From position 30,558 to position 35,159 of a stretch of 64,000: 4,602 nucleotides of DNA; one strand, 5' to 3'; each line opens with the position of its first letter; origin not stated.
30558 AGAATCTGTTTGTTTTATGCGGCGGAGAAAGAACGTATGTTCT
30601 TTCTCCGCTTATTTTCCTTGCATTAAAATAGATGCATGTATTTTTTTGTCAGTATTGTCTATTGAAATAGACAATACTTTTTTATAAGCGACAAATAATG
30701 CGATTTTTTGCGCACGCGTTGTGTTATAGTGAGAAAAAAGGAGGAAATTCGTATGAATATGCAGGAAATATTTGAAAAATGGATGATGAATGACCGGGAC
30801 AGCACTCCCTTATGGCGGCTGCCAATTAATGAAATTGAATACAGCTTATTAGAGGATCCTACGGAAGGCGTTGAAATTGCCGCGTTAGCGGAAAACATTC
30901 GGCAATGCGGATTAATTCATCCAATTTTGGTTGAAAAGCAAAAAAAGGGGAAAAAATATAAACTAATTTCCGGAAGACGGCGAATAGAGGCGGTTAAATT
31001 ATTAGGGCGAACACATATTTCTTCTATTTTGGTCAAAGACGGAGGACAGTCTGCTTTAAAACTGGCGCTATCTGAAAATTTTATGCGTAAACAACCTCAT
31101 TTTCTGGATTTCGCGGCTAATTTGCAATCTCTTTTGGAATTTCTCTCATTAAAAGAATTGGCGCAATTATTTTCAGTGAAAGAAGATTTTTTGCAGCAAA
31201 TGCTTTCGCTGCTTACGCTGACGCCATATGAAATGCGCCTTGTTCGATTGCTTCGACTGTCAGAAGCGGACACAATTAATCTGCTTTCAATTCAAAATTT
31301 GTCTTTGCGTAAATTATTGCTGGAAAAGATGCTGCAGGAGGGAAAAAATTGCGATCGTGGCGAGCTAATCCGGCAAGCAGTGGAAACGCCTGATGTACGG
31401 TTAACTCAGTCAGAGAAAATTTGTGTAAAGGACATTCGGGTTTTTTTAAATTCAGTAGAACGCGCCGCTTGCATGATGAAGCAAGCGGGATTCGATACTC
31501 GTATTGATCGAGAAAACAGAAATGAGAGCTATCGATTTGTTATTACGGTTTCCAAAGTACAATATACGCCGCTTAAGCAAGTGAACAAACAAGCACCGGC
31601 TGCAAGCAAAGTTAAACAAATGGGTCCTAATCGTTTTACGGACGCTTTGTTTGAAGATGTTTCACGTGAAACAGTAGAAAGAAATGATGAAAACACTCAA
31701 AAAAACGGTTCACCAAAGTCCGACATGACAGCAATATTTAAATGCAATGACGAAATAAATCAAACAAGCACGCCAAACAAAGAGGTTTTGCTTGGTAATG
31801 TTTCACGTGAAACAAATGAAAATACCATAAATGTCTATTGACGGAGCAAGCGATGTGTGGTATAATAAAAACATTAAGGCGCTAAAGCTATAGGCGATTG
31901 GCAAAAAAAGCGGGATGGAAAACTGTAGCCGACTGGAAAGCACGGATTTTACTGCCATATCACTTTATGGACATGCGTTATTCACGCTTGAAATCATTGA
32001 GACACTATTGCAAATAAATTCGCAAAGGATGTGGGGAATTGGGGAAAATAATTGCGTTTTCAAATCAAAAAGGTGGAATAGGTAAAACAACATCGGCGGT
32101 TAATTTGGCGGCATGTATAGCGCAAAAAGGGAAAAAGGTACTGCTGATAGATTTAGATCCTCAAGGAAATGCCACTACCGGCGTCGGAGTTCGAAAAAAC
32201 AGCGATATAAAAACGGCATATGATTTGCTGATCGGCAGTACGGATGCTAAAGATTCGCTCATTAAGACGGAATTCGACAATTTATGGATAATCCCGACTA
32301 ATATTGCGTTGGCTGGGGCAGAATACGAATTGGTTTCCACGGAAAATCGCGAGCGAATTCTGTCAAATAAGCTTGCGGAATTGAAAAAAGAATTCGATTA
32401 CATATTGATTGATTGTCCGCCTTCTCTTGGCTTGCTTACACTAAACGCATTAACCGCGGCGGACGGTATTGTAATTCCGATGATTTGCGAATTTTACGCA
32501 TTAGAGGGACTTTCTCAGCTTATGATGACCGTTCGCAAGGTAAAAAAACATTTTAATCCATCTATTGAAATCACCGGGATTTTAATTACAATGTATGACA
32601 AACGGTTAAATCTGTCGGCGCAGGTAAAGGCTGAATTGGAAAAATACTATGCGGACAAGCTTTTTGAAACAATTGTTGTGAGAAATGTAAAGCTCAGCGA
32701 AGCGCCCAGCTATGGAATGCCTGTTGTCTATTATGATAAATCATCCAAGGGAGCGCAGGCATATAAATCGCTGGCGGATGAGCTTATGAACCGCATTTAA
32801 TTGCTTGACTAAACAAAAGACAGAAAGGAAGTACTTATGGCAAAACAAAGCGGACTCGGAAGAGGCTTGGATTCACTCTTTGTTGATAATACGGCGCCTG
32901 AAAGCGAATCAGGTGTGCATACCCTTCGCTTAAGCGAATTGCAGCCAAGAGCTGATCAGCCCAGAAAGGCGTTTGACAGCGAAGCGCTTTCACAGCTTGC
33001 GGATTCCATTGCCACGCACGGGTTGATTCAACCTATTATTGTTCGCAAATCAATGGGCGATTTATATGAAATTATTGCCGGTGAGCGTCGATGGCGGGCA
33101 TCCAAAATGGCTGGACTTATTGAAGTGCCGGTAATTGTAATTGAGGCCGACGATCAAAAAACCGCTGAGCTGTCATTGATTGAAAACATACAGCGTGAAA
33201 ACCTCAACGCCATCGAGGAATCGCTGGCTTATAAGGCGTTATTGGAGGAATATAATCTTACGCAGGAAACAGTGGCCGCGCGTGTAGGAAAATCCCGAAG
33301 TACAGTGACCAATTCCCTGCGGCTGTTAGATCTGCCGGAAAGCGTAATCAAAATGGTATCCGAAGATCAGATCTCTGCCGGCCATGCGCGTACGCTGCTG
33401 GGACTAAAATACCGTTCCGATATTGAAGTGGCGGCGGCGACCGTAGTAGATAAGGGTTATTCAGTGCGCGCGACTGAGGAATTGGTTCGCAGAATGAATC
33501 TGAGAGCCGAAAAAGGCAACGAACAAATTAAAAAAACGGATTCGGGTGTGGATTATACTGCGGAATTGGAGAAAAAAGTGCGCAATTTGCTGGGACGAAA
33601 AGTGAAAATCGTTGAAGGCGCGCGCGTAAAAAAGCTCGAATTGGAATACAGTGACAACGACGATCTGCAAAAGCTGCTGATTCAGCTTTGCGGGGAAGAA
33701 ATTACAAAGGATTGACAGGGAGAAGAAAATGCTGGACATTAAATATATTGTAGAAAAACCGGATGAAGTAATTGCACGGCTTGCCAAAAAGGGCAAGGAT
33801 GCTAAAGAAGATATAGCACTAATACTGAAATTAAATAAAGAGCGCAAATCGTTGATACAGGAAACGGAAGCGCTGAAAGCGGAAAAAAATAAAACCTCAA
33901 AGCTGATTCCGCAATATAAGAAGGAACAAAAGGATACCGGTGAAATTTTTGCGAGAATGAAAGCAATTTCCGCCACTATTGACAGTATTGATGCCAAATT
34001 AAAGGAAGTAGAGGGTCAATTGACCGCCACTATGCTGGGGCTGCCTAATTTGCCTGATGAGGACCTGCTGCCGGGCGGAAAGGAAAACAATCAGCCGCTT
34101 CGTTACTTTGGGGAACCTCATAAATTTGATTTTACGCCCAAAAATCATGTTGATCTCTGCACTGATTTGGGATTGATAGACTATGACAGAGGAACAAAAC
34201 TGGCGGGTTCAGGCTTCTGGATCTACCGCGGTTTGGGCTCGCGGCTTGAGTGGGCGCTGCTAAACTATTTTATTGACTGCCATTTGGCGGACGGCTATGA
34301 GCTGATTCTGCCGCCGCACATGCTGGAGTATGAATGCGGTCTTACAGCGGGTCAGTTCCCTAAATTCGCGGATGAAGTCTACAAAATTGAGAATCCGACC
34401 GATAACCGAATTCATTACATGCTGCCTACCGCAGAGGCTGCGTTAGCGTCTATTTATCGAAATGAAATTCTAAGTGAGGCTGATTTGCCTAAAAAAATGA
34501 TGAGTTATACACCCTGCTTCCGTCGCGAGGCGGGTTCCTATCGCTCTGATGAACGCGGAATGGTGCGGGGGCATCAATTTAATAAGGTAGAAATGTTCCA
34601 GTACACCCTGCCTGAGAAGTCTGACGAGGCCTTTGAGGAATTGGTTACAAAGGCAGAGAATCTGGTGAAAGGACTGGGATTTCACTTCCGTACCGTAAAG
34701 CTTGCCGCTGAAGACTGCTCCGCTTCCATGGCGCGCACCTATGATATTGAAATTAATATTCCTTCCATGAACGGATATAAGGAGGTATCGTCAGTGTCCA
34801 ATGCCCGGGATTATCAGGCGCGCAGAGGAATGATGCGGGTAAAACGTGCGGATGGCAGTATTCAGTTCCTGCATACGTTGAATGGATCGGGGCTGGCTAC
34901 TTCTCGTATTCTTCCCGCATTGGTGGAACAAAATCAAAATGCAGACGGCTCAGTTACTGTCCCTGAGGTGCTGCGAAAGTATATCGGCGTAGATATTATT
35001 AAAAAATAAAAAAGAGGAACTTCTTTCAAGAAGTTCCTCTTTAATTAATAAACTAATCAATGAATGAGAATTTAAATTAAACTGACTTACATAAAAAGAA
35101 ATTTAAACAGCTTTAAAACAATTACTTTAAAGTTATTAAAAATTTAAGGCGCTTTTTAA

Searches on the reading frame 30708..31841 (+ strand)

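Call 43: search_protein_families(library=pfam, proteins=[window:30708-31841:+], max_evalue=0.00001)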
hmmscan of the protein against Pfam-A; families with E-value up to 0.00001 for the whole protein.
window:30708-31841:+ (377 aa): 1 family
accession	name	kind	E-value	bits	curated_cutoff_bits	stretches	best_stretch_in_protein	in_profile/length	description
PF02195.25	ParB_N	-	2.6e-09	37.4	26.3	1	56-125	26-94/95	ParB N-terminal domain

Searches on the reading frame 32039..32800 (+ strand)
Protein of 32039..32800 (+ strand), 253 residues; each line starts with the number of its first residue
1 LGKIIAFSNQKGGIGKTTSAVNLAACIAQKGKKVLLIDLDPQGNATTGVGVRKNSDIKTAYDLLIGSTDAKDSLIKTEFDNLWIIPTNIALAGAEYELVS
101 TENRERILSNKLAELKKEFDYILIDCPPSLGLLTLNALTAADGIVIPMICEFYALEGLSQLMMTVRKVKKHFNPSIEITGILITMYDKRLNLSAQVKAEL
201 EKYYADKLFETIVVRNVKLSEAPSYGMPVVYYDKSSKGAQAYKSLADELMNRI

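Call 43: search_protein_families(library=pfam, proteins=[window:32039-32800:+], max_evalue=0.00001)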
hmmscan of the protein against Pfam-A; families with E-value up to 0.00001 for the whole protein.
window:32039-32800:+ (253 aa): 7 families
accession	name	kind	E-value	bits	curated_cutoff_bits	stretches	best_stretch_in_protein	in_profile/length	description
PF13614.12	AAA_31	-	1.7e-69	233.7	27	1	3-178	2-177/177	AAA domain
PF01656.29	CbiA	-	1.6e-27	96.4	25.4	1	5-229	1-125/125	CobQ/CobB/MinD/ParA nucleotide binding domain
PF09140.17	MipZ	-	6.3e-15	55.6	20.7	1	4-170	2-151/262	ATPase MipZ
PF10609.15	ParA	-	8.6e-13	48.7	27.1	1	3-249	4-245/246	NUBPL iron-transfer P-loop NTPase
PF06564.18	CBP_BcsQ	-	8.7e-13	48.8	21.3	1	4-247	3-231/234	Cellulose biosynthesis protein BcsQ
PF00142.24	Fer4_NifH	-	8.6e-11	42.3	25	1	10-47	7-44/271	4Fe-4S iron sulfur cluster binding proteins, NifH/frxC family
PF02374.21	ArsA_ATPase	-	1.4e-07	31.5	24.3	1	5-45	4-43/305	Anion-transporting ATPase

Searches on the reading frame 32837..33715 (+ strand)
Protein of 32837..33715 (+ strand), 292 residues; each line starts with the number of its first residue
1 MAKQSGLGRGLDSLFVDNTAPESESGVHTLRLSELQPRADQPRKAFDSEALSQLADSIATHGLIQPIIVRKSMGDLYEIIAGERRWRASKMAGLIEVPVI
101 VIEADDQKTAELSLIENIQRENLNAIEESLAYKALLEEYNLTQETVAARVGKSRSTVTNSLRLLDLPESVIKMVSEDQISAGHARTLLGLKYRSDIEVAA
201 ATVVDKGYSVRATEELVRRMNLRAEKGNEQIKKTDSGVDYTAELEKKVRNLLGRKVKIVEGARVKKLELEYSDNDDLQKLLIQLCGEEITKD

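Call 43: search_protein_families(library=pfam, proteins=[window:32837-33715:+], max_evalue=0.00001)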
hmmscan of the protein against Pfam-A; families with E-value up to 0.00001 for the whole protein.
window:32837-33715:+ (292 aa): 2 families
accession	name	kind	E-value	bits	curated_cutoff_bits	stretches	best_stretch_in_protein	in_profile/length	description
PF17762.8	HTH_ParB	-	9.3e-36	122.5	22.6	1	121-221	1-101/102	ParB HTH domain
PF02195.25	ParB_N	-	4.9e-33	113.5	26.3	1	28-119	4-95/95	ParB N-terminal domain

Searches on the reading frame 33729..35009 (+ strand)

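Call 43: search_protein_families(library=pfam, proteins=[window:33729-35009:+], max_evalue=0.00001)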
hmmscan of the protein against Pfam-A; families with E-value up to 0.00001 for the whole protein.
window:33729-35009:+ (426 aa): 2 families
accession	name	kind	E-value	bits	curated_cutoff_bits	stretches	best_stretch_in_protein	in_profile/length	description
PF00587.30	tRNA-synt_2b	-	1.7e-33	116.6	29.3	1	218-402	1-179/179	tRNA synthetase class II core domain (G, H, P, S and T)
PF02403.27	Seryl_tRNA_N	-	6.9e-26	91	28.2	1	1-109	1-108/108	Seryl-tRNA synthetase N-terminal domain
